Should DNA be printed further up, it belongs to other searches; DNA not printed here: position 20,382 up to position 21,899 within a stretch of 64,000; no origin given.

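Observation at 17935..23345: CoA-cycling enzyme set (two family-III CoA-transferases + double-hotdog protein + AMP-forming ligase) with no assignable substrate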

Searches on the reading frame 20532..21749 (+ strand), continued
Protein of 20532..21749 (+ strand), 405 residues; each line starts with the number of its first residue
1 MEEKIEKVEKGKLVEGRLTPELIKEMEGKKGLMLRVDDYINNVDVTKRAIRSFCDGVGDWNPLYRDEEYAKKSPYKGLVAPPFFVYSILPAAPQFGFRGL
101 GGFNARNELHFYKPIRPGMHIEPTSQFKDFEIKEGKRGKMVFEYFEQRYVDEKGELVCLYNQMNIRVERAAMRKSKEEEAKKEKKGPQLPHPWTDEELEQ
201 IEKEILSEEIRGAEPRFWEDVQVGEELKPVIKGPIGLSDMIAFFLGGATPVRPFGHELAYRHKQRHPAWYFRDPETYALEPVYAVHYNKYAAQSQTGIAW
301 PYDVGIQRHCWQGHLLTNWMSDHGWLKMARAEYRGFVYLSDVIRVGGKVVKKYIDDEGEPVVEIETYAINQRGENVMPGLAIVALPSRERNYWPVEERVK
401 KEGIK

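Call 49: find_encoding_contigs(protein=P0006, flank=10000, max_places=1)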
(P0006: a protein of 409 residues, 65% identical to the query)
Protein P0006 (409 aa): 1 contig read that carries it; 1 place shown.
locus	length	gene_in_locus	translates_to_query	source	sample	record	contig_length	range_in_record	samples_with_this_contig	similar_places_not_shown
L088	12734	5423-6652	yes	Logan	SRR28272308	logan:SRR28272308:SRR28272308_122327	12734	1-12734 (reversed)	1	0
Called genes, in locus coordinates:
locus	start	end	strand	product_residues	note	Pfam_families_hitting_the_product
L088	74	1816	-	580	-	PF01590:GAF, PF13185:GAF_2, PF13492:GAF_3, PF00989:PAS, PF08448:PAS_4, PF13426:PAS_9, PF07730:HisKA_3, PF02518:HATPase_c, +2 more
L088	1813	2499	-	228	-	PF00072:Response_reg, PF00196:GerE, PF13384:HTH_23 (weak)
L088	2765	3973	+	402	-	PF02515:CoA_transf_3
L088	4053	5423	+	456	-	PF02515:CoA_transf_3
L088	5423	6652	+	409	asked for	PF01575:MaoC_dehydratas (faint), PF13452:FAS1_DH_region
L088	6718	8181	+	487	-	PF01565:FAD_binding_4, PF02913:FAD-oxidase_C (weak)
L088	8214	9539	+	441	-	PF02754:CCG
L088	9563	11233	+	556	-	PF01565:FAD_binding_4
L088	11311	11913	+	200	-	PF01575:MaoC_dehydratas, PF13452:FAS1_DH_region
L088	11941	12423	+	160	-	PF01575:MaoC_dehydratas (weak)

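Call 50: find_encoding_contigs(protein=P0003, flank=10000, max_places=1)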
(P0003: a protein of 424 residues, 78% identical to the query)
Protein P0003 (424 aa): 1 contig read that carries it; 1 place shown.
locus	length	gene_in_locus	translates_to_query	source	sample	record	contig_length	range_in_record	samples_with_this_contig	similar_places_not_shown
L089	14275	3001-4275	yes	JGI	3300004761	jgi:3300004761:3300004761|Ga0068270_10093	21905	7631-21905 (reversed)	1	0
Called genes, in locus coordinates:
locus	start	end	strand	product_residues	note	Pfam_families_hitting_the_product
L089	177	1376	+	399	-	PF02515:CoA_transf_3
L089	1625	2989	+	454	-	PF02515:CoA_transf_3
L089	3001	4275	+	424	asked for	PF01575:MaoC_dehydratas, PF13452:FAS1_DH_region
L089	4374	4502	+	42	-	-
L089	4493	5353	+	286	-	PF02737:3HCDH_N, PF00725:3HCDH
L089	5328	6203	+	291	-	PF00378:ECH_1, PF16113:ECH_2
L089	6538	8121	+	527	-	PF00501:AMP-binding, PF13193:AMP-binding_C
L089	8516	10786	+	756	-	PF02629:CoA_binding, PF13380:CoA_binding_2, PF13607:Succ_CoA_lig, PF13549:ATP-grasp_5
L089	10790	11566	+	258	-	PF00378:ECH_1, PF16113:ECH_2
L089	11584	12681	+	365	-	PF04055:Radical_SAM (weak)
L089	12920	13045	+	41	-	-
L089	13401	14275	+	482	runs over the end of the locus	PF01565:FAD_binding_4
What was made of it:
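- L089 has 3HCDH and ECH inside the cluster (call 50).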

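Call 51: list_cluster_members(proteins=[P0002, P0003, P0004, P0005, P0006, P0007, P0008])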
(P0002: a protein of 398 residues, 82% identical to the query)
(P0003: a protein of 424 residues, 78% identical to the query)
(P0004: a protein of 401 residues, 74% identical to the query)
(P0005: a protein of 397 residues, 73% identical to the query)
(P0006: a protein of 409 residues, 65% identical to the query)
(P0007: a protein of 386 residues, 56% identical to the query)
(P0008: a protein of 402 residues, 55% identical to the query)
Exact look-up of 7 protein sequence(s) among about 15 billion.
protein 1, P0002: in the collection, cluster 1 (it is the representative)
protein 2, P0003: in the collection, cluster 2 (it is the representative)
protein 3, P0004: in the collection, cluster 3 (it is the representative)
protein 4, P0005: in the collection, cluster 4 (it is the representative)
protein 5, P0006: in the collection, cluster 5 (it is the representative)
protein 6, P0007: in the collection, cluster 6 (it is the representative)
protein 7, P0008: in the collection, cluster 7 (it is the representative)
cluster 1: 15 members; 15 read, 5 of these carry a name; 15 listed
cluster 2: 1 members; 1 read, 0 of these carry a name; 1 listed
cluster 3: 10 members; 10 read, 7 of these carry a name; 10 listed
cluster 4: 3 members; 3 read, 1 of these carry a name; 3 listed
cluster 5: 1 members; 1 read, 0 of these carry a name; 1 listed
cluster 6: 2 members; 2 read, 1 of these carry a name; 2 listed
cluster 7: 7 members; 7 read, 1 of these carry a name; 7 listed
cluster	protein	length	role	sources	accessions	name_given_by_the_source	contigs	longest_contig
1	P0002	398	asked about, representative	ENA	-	-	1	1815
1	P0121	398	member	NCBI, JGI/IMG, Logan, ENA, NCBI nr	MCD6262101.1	MAG: MaoC family dehydratase N-terminal domain-containing protein [Deltaproteobacteria ... | MaoC family dehydratase N-terminal domain-containing protein [Deltaproteobacteria ...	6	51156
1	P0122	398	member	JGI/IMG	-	acyl dehydratase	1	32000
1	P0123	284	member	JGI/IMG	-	hypothetical protein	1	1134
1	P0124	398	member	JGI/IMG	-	acyl dehydratase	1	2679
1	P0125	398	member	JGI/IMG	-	acyl dehydratase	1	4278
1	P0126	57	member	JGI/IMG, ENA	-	-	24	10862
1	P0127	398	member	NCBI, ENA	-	-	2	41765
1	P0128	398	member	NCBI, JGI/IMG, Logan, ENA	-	-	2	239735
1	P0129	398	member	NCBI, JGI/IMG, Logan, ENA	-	-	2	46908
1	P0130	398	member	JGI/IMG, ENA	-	-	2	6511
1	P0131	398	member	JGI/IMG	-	-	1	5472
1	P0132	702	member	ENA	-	-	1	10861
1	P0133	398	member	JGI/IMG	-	-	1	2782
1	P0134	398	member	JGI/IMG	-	-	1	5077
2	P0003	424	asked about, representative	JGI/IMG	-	-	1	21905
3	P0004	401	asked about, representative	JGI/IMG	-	-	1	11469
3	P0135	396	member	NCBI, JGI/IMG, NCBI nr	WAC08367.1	MAG: MaoC family dehydratase N-terminal domain-containing protein ...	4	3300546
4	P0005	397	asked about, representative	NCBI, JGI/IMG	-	acyl dehydratase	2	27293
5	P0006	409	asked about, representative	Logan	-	-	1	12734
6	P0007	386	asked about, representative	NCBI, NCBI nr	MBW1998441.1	MAG: MaoC family dehydratase N-terminal domain-containing protein [Deltaproteobacteria ... | MaoC family dehydratase N-terminal domain-containing protein [Deltaproteobacteria ...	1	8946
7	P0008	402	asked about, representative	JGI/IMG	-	-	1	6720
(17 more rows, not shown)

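Call 52: find_encoding_contigs(protein=P0135, flank=10000, max_places=2)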
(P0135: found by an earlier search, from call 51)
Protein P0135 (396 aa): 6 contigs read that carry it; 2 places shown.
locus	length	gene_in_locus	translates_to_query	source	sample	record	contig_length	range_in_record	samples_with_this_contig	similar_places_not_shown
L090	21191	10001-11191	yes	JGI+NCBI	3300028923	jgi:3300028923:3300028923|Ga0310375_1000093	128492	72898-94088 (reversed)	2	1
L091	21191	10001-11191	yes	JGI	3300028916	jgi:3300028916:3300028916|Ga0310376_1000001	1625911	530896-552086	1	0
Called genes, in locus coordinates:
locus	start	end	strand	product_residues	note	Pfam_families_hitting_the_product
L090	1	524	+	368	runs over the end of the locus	PF08240:ADH_N, PF00107:ADH_zinc_N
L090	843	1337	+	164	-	PF13452:FAS1_DH_region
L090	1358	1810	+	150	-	-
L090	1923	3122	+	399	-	PF02515:CoA_transf_3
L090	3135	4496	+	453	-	PF02515:CoA_transf_3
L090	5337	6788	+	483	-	PF01565:FAD_binding_4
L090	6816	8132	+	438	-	PF02754:CCG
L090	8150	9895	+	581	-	PF01565:FAD_binding_4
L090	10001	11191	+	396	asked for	PF01575:MaoC_dehydratas (weak), PF13452:FAS1_DH_region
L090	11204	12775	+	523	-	PF00501:AMP-binding, PF13193:AMP-binding_C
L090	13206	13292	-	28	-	-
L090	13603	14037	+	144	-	PF05598:DUF772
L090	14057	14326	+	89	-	-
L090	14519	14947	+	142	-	-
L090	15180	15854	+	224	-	PF12675:DUF3795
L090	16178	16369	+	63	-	PF13683:rve_3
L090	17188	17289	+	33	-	-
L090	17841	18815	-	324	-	PF00478:IMPDH, PF03060:NMO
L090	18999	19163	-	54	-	-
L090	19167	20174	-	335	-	PF02618:YceG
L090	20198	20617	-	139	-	PF03652:RuvX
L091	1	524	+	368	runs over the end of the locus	PF08240:ADH_N, PF00107:ADH_zinc_N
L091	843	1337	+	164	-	PF13452:FAS1_DH_region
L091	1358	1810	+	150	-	-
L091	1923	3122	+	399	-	PF02515:CoA_transf_3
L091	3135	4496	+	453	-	PF02515:CoA_transf_3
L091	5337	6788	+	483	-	PF01565:FAD_binding_4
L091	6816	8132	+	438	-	PF02754:CCG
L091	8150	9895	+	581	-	PF01565:FAD_binding_4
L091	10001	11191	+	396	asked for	PF01575:MaoC_dehydratas (weak), PF13452:FAS1_DH_region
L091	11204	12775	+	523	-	PF00501:AMP-binding, PF13193:AMP-binding_C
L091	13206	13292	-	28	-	-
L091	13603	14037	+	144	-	PF05598:DUF772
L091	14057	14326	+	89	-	-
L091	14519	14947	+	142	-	-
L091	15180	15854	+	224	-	PF12675:DUF3795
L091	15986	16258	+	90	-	PF13936:HTH_38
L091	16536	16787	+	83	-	PF00665:rve (weak)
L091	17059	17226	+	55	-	-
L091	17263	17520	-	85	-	-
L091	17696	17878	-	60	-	-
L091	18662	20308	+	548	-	PF02878:PGM_PMM_I, PF02879:PGM_PMM_II, PF02880:PGM_PMM_III, PF00408:PGM_PMM_IV (weak)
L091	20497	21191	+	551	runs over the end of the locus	PF00342:PGI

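Call 73: predict_structure(alignment_id=A2)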
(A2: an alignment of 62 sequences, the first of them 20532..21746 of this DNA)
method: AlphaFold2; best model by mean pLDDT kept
length: 405 residues; sequences in the alignment: 62
mean_pLDDT: 89.4   pTM: 0.90
mean pLDDT of the five models: 89.4, 88.8, 87.2, 84.9, 78.8
residues with pLDDT >= 90: 258; 70-90: 118; 50-70: 20; < 50: 9
segments of 3 or more residues with pLDDT < 50: 1-8
pLDDT, mean of each block of 10 residues (from residue 1): 46 80 93 86 96 96 98 98 93 68 91 98 95 85 95 97 90 82 73 96 96 98 98 92 81 80 84 87 81 76 86 98 98 88 97 98 98 95 98 97 81
secondary structure, 60 per line:
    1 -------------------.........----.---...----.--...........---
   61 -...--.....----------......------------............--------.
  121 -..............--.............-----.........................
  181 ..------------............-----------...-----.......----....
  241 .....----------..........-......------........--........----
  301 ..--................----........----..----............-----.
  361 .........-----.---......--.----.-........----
elements in order: H20-28 H47-57 H67-71 H82-87 E100-111 E122-135 E138-150 E156-168 H169-182 H195-206 E226-232 H237-245 H256-265 E270-272 E279-281 H282-286 H289-296 H305-320 E325-332 E343-354 E360-369 E379-384 H394-401
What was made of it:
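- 20532..21749 (+): HD1: 405-aa double-hotdog MaoC-superfamily protein, orthologue of ORM2a 'Magic' protein WAC08367.1. AF2 model pLDDT 89.4 with two hotdog units (call 73).
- Checked: An AlphaFold2 model (pLDDT 89.4, pTM 0.90; call 73) shows two hotdog units.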

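Call 75: fold_search(model_id=the predicted structure, library=pdb)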
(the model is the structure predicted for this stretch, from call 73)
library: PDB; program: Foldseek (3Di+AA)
matches with E <= 10: 1562; with E <= 0.001: 190
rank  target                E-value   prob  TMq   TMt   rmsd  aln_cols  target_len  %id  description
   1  4v12                  5.5e-15  1.00  0.59  0.70  13.5       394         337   12  Crystal structure of the MSMEG_6754 dehydratase from Mycobacterium smegmatis (released 2015-03-18)
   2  5i7n                  9.9e-15  1.00  0.61  0.75  11.6       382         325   13  MaoC-like dehydratase (released 2016-07-06)
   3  4e3e_A                2.9e-13  1.00  0.52  0.59  11.0       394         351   13  CRYSTAL STRUCTURE OF putative MaoC domain protein dehydratase from Chloroflexus aurantiacus J-10-fl (released 2012-03-21)
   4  8hgn                  1.1e-12  1.00  0.56  0.64  10.4       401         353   13  Crystal structure of MeaC (Mesaconyl-CoA hydratase) (released 2023-09-27)
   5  8huc_B                1.6e-11  1.00  0.47  0.71   7.0       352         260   12  Crystal structure of PaIch (Pec1) (released 2023-12-27)
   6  8huc_A                3.5e-11  1.00  0.46  0.70   9.0       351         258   12  Crystal structure of PaIch (Pec1) (released 2023-12-27)
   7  2bi0                  3.9e-11  1.00  0.53  0.64  11.8       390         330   10  RV0216, A conserved hypothetical protein from Mycobacterium tuberculosis that is essential for bacterial survival during (released 2005-04-25)
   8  9d49_A                4.2e-11  1.00  0.50  0.11  17.9       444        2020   10  Atomic model of triple mutant S. cerevisiae Fatty Acid Synthase (FAS) in complex with Palmitoyl-CoA (in vitro binding) (released 2025-08-27)
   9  9p4w_A                6.3e-11  1.00  0.49  0.11  18.9       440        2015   11  Atomic model of wild type S. cerevisiae Fatty Acid Synthase (FAS) (released 2025-08-27)
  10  7q5s_B                6.3e-11  1.00  0.43  0.09  23.5       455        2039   12  Protein community member fatty acid synthase complex from C. thermophilum (released 2022-02-02)
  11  8psf_G                8.4e-11  1.00  0.48  0.11  18.3       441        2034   11  Asymmetric unit of the yeast fatty acid synthase in non-rotated state with ACP at the acetyl transferase domain (FASx  (released 2023-11-22)
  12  8khg_B                8.9e-11  1.00  0.49  0.72   7.0       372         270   12  Itaconyl-CoA hydratase PaIch (released 2024-05-15)
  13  9p4v_A                9.5e-11  1.00  0.49  0.11  18.2       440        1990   11  Atomic model of wild type S. cerevisiae Fatty Acid Synthase (FAS) in complex with Palmitoyl-CoA (in vitro binding) (released 2025-08-27)
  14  8prv_G                1.5e-10  1.00  0.49  0.11  17.3       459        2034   10  Asymmetric unit of the yeast fatty acid synthase in the non-rotated state with ACP at the ketosreductase domain (FASam (released 2023-11-22)
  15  8khg_A                1.9e-10  1.00  0.48  0.70   7.2       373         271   12  Itaconyl-CoA hydratase PaIch (released 2024-05-15)
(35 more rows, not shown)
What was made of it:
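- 20532..21749 (+): Foldseek best hits are MSMEG_6754, Mch, MeaC, PaIch and Rv0216 at 10-13% identity (call 75).
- On (R)-specific enoyl-CoA hydratase / hydratase 2 (MaoC): AF2 model (call 73) and Foldseek (call 75).
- Closest known: Double-hotdog hydratases and dehydratases: MSMEG_6754. Same: Same overall double-hotdog fold (Foldseek probability 1.0, TM 0.5-0.75; call 75).
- HD1 is a double hotdog of the hydratase/dehydratase class (calls 73, 75). The nearest solved folds for HD1 include Mch, MeaC and PaIch (call 75). HD1 is 10-13% identical to Mch and PaIch (call 75).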

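Call 82: find_related_loci(query=window:20532-21746:+, collection=metagenome_contigs, flank=10000)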
Query window:20532-21746:+ (405 aa) in metagenome_contigs; peptide patterns used: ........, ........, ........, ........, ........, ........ (x = any residue, [..] = any of these).
385 stretches matched a pattern; 29 encode a relative of the query (tblastn E <= 1e-3); 29 distinct loci.
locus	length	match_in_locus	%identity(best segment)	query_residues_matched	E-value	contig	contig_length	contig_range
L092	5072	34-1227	88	3-400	0e+0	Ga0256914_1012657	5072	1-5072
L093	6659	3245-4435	88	4-400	0e+0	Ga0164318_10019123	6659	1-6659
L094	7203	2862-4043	92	6-399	0e+0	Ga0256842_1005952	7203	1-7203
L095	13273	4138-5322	89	6-400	0e+0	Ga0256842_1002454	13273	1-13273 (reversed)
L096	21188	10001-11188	80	4-396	0e+0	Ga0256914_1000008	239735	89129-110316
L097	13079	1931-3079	55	10-398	2e-132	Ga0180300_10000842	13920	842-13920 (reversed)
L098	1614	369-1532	51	6-399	3e-138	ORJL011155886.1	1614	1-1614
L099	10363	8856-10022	52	5-399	5e-127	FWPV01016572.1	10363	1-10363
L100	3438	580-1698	47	12-389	2e-115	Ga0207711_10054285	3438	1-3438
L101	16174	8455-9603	45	2-389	1e-104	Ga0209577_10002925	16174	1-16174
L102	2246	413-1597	43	1-400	2e-107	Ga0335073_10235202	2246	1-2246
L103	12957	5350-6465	40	13-389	1e-81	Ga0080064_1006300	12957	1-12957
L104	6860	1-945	44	79-399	3e-80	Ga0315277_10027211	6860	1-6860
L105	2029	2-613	57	197-400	3e-72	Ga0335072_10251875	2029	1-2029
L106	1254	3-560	55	216-403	3e-69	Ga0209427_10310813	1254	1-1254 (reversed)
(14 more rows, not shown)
